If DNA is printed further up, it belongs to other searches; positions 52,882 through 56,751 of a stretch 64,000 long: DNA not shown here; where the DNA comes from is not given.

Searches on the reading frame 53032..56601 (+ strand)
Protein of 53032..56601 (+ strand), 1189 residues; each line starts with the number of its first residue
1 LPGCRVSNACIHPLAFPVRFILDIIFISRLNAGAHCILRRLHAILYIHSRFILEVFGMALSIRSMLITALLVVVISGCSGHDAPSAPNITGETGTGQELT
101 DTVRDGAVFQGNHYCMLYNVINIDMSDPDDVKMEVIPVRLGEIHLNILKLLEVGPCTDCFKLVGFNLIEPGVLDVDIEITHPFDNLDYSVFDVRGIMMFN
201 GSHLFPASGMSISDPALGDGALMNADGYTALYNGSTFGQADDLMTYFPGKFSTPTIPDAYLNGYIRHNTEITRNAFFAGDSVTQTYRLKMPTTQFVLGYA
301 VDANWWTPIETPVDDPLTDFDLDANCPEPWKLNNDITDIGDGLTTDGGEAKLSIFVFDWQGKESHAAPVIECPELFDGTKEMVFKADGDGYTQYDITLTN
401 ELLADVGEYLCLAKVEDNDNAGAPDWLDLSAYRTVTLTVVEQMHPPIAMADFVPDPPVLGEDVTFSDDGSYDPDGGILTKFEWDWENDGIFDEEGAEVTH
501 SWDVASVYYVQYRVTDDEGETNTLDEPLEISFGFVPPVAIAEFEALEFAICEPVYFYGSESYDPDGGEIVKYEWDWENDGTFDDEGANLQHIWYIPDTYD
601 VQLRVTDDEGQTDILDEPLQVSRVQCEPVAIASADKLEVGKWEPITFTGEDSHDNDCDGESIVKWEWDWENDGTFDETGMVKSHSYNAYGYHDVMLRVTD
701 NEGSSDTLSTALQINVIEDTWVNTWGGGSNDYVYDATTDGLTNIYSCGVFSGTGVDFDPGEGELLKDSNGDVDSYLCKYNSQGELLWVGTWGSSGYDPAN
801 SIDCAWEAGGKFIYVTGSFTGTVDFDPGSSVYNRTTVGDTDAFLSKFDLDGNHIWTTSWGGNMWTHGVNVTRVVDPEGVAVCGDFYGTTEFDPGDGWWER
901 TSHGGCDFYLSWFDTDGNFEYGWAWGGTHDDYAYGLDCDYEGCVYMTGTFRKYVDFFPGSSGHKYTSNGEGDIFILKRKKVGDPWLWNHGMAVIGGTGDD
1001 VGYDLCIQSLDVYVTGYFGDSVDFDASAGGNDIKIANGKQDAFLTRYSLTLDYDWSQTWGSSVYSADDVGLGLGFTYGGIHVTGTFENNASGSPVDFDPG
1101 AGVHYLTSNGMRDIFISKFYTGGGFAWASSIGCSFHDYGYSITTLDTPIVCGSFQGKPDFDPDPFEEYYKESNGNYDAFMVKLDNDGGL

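Call 3: search_protein_families(library=pfam, proteins=[window:53032-56601:+], max_evalue=1)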
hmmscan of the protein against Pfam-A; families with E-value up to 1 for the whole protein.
window:53032-56601:+ (1189 aa): 4 families
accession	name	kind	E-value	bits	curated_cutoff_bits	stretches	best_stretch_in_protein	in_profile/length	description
PF18911.6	PKD_4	-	3e-29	101.3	27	3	537-613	4-76/85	PKD domain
PF00801.26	PKD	-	1.5e-18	67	23.5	3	644-707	16-74/80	PKD domain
PF22352.2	K319L-like_PKD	-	0.18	12.3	27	1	554-613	14-76/84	K319L-like, PKD domain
PF07484.17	Collar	-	0.54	10.7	24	1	216-240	16-41/57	Phage Tail Collar Domain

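Call 9: search_protein_families(library=ncbifam, proteins=[window:53032-56601:+], max_evalue=1)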
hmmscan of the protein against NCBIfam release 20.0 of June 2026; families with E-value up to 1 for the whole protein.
window:53032-56601:+ (1189 aa): 2 families
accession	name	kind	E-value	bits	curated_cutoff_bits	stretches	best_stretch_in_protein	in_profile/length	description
NF047494.1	Lepto_SBBP_lipo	equivalog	1.1e-09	37.6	400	3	720-796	352-424/466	SBBP repeat beta-propeller lipoprotein, LipL53 family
NF058578.1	CPR_pilus_PamR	equivalog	0.00023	20.2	300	0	679-708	203-232/297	pilus system RbmA-like protein PamR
